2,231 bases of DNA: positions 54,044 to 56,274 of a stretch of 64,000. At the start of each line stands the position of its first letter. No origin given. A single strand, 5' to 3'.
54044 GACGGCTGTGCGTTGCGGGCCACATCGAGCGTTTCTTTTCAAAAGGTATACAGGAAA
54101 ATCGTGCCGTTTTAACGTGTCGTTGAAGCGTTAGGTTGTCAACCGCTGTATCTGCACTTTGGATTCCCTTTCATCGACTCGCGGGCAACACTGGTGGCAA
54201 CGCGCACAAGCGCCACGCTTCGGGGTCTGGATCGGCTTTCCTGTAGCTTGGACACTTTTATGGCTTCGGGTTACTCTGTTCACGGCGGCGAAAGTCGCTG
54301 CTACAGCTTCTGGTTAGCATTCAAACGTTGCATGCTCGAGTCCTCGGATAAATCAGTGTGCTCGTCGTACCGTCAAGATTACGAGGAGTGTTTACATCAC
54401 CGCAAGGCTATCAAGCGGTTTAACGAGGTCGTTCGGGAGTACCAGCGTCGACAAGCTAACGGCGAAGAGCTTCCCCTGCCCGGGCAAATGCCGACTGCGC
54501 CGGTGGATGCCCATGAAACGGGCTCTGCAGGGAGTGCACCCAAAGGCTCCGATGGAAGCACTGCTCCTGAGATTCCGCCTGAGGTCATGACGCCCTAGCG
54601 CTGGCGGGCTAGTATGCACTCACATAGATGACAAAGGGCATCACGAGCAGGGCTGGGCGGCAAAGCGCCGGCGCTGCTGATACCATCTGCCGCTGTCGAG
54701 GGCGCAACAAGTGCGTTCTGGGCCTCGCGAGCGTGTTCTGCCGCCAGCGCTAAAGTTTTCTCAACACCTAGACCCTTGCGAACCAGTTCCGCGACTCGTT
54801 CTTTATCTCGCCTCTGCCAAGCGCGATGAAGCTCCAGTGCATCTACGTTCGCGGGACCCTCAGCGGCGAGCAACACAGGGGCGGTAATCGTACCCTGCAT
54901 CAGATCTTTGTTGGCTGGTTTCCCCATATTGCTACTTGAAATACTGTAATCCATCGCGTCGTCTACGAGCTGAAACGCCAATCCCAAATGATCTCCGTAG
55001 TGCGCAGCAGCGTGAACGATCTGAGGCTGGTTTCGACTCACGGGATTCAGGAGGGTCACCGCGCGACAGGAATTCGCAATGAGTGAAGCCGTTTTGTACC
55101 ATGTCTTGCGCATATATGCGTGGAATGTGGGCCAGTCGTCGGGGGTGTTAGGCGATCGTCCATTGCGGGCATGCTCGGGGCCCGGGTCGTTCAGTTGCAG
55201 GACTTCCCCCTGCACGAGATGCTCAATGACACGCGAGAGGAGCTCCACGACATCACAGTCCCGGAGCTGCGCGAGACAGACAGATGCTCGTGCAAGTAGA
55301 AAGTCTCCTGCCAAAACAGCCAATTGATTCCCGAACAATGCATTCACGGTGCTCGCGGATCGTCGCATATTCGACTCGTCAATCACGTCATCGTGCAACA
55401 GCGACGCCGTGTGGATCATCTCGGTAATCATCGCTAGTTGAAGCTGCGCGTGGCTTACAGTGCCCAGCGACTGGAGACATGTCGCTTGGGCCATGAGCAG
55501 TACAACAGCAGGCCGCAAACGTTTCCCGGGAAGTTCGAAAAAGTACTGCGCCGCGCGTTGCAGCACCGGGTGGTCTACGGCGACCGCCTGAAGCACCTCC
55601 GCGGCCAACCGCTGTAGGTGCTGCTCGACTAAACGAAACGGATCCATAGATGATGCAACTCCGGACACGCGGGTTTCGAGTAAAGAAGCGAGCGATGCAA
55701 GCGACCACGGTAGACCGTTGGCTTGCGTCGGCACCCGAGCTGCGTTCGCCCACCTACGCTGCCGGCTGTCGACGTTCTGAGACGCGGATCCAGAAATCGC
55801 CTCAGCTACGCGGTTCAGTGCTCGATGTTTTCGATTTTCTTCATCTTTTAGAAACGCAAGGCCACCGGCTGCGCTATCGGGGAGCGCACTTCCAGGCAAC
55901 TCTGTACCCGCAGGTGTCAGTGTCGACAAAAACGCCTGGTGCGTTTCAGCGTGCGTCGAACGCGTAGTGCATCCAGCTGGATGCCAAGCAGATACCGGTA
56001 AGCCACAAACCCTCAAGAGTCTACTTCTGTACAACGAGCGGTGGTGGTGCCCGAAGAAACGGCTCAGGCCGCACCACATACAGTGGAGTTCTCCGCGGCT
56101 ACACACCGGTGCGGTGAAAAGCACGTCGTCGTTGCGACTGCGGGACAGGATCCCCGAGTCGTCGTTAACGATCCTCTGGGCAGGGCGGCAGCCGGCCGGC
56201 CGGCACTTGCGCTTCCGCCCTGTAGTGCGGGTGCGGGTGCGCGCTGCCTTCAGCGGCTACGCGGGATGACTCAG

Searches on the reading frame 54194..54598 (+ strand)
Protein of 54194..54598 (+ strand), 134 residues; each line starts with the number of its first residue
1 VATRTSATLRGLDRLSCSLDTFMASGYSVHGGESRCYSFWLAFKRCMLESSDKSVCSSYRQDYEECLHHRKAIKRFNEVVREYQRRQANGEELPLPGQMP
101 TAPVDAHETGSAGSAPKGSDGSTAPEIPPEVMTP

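Call 19: search_protein_families(library=pfam, proteins=[window:54194-54598:+], max_evalue=0.01)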
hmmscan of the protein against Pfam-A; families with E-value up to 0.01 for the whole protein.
window:54194-54598:+ (134 aa): 1 family
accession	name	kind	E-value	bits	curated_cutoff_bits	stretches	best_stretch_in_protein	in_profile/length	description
PF10200.14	Ndufs5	-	0.00097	19.8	21.2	1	14-91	9-91/96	NADH:ubiquinone oxidoreductase, NDUFS5-15kDa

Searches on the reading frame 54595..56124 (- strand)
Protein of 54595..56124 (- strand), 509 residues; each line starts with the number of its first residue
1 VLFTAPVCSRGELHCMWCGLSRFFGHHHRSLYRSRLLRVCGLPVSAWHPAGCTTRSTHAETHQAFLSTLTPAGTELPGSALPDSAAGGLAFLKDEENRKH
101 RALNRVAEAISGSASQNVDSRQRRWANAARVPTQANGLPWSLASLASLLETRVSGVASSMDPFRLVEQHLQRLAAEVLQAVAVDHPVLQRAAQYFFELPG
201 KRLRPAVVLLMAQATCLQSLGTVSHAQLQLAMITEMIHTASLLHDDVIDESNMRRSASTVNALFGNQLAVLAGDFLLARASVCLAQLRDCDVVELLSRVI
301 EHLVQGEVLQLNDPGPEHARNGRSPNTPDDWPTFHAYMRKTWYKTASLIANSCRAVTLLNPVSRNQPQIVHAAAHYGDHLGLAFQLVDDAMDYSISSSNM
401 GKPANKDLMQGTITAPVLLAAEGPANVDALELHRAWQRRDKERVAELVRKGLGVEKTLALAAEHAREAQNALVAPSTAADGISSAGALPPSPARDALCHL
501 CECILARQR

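Call 10: find_homologous_proteins(query=window:54595-56124:-)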
Query window:54595-56124:- (509 aa): 6585 proteins with E <= 0.001 among 8000 candidates; the best 120 are listed.
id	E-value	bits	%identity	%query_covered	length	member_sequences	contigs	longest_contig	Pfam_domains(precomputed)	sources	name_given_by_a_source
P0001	0.0e+0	1126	100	99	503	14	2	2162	PF00348.23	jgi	jgi:geranylgeranyl pyrophosphate synthase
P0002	8.7e-187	640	64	97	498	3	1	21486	PF00348.23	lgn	-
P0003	1.0e-122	429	52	94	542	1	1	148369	PF00348.23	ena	-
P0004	1.2e-104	369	51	70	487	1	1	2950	PF00348.23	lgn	-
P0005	8.3e-83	297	45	80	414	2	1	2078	PF00348.23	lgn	-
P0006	3.5e-82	295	47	71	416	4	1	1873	PF00348.23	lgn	-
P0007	3.7e-82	295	48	58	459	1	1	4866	PF00348.23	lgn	-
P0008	1.2e-81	293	48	71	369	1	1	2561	PF00348.23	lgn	-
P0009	1.9e-80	289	44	69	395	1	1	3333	PF00348.23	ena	-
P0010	2.8e-80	289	47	71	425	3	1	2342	PF00348.23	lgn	-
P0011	5.3e-80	288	47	70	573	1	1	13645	PF00348.23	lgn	-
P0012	1.8e-79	286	46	70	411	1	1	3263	PF00348.23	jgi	jgi:hexaprenyl-diphosphate synthase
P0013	2.2e-79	286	46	76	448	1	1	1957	PF00348.23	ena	-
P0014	2.8e-79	286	47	70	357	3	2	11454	PF00348.23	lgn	-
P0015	3.0e-79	285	47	71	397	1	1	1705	PF00348.23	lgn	-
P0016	3.0e-79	285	46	75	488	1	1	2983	PF00348.23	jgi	jgi:hexaprenyl-diphosphate synthase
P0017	3.2e-79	285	46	71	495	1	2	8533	PF00348.23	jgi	jgi:hexaprenyl-diphosphate synthase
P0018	6.6e-79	284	43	81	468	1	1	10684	PF00348.23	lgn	-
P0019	1.1e-78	284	47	71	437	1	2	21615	PF00348.23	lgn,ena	-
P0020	2.1e-78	283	47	69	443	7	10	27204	PF00348.23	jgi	-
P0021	2.3e-78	283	46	71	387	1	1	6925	PF00348.23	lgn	-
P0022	3.0e-78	282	43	70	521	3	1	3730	PF00348.23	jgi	jgi:hexaprenyl-diphosphate synthase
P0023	3.6e-78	282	35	66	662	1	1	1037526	PF00348.23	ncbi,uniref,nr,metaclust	ncbi:Solanesyl-diphosphate synthase 1, mitochondrial [Ananas comosus]|uniref:Solanesyl-diphosphate s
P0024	4.1e-78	282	45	70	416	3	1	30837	PF00348.23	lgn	-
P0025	5.1e-78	281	43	81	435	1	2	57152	PF00348.23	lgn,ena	-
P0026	1.1e-77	280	60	30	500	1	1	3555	PF00348.23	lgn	-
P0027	2.1e-77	279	46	70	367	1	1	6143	PF00348.23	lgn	-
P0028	3.3e-77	279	43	72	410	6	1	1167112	PF00348.23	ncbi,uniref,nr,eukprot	ncbi:hypothetical protein FNF29_00980 [Cafeteria roenbergensis]|uniref:Solanesyl diphosphate synthas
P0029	3.5e-77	279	45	71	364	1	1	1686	PF00348.23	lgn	-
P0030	4.5e-77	278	47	69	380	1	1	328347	PF00348.23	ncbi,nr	ncbi:Polyprenyl synthetase [Gracilaria domingensis]|nr:Polyprenyl synthetase [Gracilaria domingensis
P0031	5.9e-77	278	46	69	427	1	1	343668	PF00348.23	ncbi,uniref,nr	ncbi:hypothetical protein GpartN1_g688.t1 [Galdieria partita]|uniref:Uncharacterized protein n=1 Tax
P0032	6.0e-77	278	43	77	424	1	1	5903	PF00348.23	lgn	-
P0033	6.6e-77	278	46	70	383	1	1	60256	PF00348.23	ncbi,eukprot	ncbi:unnamed protein product [Agarophyton chilense]|eukprot:gb/GEZJ01001094.1/.p1 GENE.gb/GEZJ010010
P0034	7.6e-77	278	47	70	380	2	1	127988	PF00348.23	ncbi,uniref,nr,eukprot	ncbi:Solanesyl-diphosphate synthase 1, mitochondrial [Gracilariopsis chorda]|uniref:Solanesyl-diphos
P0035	8.0e-77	277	44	70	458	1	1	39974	PF00348.23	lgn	-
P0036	9.2e-77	277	45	71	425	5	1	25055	PF00348.23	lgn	-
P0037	1.7e-76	276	45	69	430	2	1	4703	PF00348.23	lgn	-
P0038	2.2e-76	276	47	70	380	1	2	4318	PF00348.23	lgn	-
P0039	2.3e-76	276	49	56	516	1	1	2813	PF00348.23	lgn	-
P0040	3.0e-76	276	46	69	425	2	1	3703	PF00348.23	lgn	-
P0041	3.9e-76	275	43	69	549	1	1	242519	PF00348.23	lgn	-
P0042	5.4e-76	275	44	70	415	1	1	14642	PF00348.23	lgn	-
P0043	5.6e-76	275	47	68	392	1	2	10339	PF00348.23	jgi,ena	-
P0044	7.5e-76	274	47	65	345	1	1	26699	PF00348.23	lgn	-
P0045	9.1e-76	274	47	69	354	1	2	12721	PF00348.23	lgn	-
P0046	9.7e-76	274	46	71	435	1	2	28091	PF00348.23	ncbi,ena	-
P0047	4.0e-75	272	48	56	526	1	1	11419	PF00348.23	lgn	-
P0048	4.4e-75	272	40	77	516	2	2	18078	PF00348.23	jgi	jgi:hexaprenyl-diphosphate synthase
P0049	4.8e-75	272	45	70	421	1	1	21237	PF00348.23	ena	-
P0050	2.2e-74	269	45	69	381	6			PF00348.23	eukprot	eukprot:g8548.t1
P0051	2.9e-74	269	45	71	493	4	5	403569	PF00348.23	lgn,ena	-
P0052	3.6e-74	269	47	69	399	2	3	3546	PF00348.23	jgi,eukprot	eukprot:CAMPEP_0184678860 /NCGR_PEP_ID=MMETSP0312-20130426/1671_1 /TAXON_ID=31354 /ORGANISM="Compsop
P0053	8.9e-74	267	45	69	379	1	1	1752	PF00348.23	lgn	-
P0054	1.2e-73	267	45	71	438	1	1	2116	PF00348.23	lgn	-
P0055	1.7e-73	266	44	70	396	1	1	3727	PF00348.23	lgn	-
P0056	5.7e-73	265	42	70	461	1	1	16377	PF00348.23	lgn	-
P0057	6.6e-73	265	45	69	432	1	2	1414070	PF00348.23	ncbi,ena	-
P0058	1.6e-72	263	48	63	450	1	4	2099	PF00348.23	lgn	-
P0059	1.6e-72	263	45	69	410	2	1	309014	PF00348.23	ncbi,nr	ncbi:Solanesyl-diphosphate synthase 1, mitochondrial [Galdieria sulphuraria]|nr:Solanesyl-diphosphat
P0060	1.7e-72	263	40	75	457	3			PF00348.23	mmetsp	mmetsp:Transcript_13053/g.26925 ORF Transcript_13053/g.26925 Transcript_13053/m.26925 type:complete 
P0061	2.0e-72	263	42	74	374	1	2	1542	PF00348.23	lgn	-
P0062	4.1e-72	262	44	68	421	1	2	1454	PF00348.23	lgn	-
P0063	7.7e-72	261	45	68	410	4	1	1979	PF00348.23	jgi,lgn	-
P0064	1.0e-71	261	45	69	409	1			PF00348.23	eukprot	eukprot:tig00020614_g12220.t1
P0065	1.5e-71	260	46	69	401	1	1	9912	PF00348.23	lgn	-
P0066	1.6e-71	260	41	69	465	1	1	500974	PF00348.23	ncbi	ncbi:coq1 putative hexaprenyl diphosphate synthase [Sorochytrium milnesiophthora]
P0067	2.0e-71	260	43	70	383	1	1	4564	PF00348.23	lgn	-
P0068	2.6e-71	259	38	70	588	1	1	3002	PF00348.23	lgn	-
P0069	3.3e-71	259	43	69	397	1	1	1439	PF00348.23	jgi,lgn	-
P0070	4.0e-71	259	43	69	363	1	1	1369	PF00348.23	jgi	-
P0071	6.2e-71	258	40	74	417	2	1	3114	PF00348.23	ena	-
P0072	6.4e-71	258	42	73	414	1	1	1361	PF00348.23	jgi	-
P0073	7.7e-71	258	44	69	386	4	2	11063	PF00348.23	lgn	-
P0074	1.1e-70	257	43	69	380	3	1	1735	PF00348.23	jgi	-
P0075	1.5e-70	257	39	71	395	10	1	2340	PF00348.23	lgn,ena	-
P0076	1.8e-70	256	45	69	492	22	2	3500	PF00348.23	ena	-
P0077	3.4e-70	256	44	68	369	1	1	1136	PF00348.23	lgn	-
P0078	3.4e-70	256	44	68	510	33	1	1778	PF00348.23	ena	-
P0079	3.5e-70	256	39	71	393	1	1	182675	PF00348.23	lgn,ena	-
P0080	3.6e-70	256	45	69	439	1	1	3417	PF00348.23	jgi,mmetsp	mmetsp:Transcript_10417/g.38393 ORF Transcript_10417/g.38393 Transcript_10417/m.38393 type:complete 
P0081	4.3e-70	255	47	69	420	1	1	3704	PF00348.23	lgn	-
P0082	5.1e-70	255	42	73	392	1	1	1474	PF00348.23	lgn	-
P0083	6.0e-70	255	43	69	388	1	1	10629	PF00348.23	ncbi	-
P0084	6.1e-70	255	44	69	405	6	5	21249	PF00348.23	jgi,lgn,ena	jgi:solanesyl diphosphate synthase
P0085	6.2e-70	255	42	69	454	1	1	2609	PF00348.23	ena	-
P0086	6.5e-70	255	43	68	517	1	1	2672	PF00348.23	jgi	jgi:solanesyl diphosphate synthase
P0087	6.5e-70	255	44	69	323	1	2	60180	PF00348.23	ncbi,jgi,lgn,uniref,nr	ncbi:solanesyl diphosphate synthase [Candidatus Cyanaurora vandensis]|uniref:solanesyl diphosphate s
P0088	6.7e-70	255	41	70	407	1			PF00348.23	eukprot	eukprot:GILK01005455.1.p1 GENE.GILK01005455.1~~GILK01005455.1.p1 ORF type:complete len:470 (-),score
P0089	7.3e-70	255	39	69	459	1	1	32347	PF00348.23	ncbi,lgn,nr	ncbi:MAG: hypothetical protein LQ338_004692 [Usnochroma carphineum]|nr:MAG: hypothetical protein LQ3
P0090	1.0e-69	254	44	69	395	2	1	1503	PF00348.23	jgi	jgi:geranylgeranyl pyrophosphate synthase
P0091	1.4e-69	254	47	59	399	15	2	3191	PF00348.23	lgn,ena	-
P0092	1.5e-69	253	42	75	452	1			PF00348.23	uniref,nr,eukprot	uniref:Uncharacterized protein AlNc14C32G2938 n=1 Tax=Albugo laibachii Nc14 TaxID=890382 RepID=F0W7Y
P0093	1.8e-69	253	43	69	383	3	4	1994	PF00348.23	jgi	-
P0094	2.3e-69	253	39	71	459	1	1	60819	PF00348.23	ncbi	ncbi:MAG: hypothetical protein Q9225_001641 [Loekoesia sp. 1 TL-2023]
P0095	2.6e-69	253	39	71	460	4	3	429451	PF00348.23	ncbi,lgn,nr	ncbi:MAG: hypothetical protein LQ348_000036 [Seirophora lacunosa]|nr:MAG: hypothetical protein LQ344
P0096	2.9e-69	253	45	69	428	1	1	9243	PF00348.23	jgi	jgi:decaprenyl-diphosphate synthase subunit 1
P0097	2.9e-69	253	39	69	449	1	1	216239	PF00348.23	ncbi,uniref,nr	ncbi:coq1 putative hexaprenyl diphosphate synthase [Aspergillus nanangensis]|uniref:Coq1 putative he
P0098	3.0e-69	253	40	76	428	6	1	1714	PF00348.23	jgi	-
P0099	3.0e-69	252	43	64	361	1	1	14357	PF00348.23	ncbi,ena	-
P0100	3.1e-69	252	42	73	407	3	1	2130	PF00348.23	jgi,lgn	-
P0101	3.2e-69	252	46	65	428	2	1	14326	PF00348.23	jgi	jgi:geranyl diphosphate synthase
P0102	3.5e-69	252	43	69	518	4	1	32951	PF00348.23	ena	-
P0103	3.5e-69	252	41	71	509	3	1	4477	PF00348.23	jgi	jgi:geranylgeranyl pyrophosphate synthase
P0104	6.3e-69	251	44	69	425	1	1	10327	PF00348.23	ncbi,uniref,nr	ncbi:hypothetical protein THRCLA_08695 [Thraustotheca clavata]|uniref:Solanesyl diphosphate synthase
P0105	6.6e-69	251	43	68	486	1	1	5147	PF00348.23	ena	-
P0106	6.7e-69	251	42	70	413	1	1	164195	PF00348.23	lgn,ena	-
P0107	6.7e-69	251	42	70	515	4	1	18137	PF00348.23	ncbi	-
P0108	7.3e-69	251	41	69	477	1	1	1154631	PF00348.23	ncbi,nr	ncbi:hypothetical protein DFJ74DRAFT_628619 [Hyaloraphidium curvatum]|nr:hypothetical protein DFJ74D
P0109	7.9e-69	251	42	69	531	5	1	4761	PF00348.23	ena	-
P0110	8.3e-69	251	42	69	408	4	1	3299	PF00348.23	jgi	jgi:geranylgeranyl pyrophosphate synthase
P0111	9.4e-69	251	42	69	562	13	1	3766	PF00348.23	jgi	-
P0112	1.2e-68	250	43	71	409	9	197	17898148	PF00348.23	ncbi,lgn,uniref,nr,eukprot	ncbi:solanesyl-diphosphate synthase 1, mitochondrial isoform X2 [Physcomitrium patens]|uniref:Gerany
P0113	1.4e-68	250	42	71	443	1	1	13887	PF00348.23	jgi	jgi:geranyl diphosphate synthase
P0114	1.5e-68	250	42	68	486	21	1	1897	PF00348.23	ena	-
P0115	1.7e-68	250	44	69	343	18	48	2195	PF00348.23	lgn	-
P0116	2.2e-68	250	42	69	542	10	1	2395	PF00348.23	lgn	-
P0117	2.3e-68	250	44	69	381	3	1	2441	PF00348.23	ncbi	-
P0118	2.5e-68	249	44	56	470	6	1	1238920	PF00348.23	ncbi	ncbi:coq1 putative hexaprenyl diphosphate synthase [Rhinocladiella similis]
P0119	2.5e-68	249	46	69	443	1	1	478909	PF00348.23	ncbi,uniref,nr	ncbi:geranyl-diphosphate synthase [Tribonema minus]|uniref:Geranyl-diphosphate synthase n=1 Tax=Trib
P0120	2.5e-68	249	42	70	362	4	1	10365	PF00348.23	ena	-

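Call 12: find_encoding_contigs(protein=P0001, flank=10000, max_places=10)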
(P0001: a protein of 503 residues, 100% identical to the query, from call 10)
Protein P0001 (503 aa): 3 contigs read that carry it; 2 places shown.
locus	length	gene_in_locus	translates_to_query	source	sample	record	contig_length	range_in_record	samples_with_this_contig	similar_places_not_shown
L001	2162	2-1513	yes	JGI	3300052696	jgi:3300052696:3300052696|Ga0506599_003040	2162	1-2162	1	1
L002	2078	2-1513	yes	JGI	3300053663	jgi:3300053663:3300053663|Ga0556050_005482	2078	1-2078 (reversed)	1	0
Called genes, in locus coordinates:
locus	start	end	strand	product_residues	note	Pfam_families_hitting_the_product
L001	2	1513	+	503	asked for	PF00348:polyprenyl_synt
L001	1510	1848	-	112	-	-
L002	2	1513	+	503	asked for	PF00348:polyprenyl_synt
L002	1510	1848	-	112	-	-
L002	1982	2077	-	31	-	?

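Call 13: find_encoding_contigs(protein=P0002, flank=10000, max_places=5)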
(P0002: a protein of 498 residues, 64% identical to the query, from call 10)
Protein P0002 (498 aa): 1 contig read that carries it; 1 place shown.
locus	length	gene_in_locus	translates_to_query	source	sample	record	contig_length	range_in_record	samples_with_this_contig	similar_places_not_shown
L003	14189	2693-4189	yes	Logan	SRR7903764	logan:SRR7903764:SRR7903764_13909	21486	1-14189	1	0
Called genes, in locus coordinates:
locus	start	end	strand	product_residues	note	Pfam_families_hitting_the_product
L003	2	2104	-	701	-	?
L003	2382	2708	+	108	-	-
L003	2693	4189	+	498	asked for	PF00348:polyprenyl_synt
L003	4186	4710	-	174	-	-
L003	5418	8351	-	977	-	PF10537:WAC_Acf1_DNA_bd, PF02791:DDT, PF15613:WSD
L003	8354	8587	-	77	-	-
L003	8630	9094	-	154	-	-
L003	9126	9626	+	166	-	-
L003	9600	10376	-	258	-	-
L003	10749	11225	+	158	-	-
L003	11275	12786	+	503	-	PF04906:Tweety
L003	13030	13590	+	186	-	-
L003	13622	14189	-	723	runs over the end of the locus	PF00155:Aminotran_1_2, PF01212:Beta_elim_lyase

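Call 14: find_encoding_contigs(protein=P0003, flank=10000, max_places=5)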
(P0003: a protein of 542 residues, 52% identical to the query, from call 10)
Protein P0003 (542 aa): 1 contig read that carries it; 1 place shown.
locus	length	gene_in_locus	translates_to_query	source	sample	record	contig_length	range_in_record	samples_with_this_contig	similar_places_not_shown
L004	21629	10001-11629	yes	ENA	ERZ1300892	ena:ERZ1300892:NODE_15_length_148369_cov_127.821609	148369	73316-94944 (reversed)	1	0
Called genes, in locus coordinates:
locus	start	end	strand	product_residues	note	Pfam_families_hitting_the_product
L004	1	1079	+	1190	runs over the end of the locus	PF14700:RPOL_N, PF00940:RNA_pol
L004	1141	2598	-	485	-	PF00928:Adap_comp_sub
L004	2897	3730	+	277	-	PF13646:HEAT_2 (faint), PF02985:HEAT (faint), PF13513:HEAT_EZ (faint)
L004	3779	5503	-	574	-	PF00226:DnaJ, PF13646:HEAT_2, PF03130:HEAT_PBS (faint), PF13646:HEAT_2 (weak)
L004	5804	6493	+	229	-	-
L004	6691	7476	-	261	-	PF03208:PRA1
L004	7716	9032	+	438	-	PF04280:Tim44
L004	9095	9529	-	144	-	-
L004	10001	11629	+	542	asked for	PF00348:polyprenyl_synt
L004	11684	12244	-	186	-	-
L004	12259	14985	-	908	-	PF10537:WAC_Acf1_DNA_bd, PF02791:DDT, PF15613:WSD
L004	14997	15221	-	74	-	-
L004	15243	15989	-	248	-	-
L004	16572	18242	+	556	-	PF04906:Tweety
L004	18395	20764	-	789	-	PF01041:DegT_DnrJ_EryC1 (faint), PF00155:Aminotran_1_2, PF01212:Beta_elim_lyase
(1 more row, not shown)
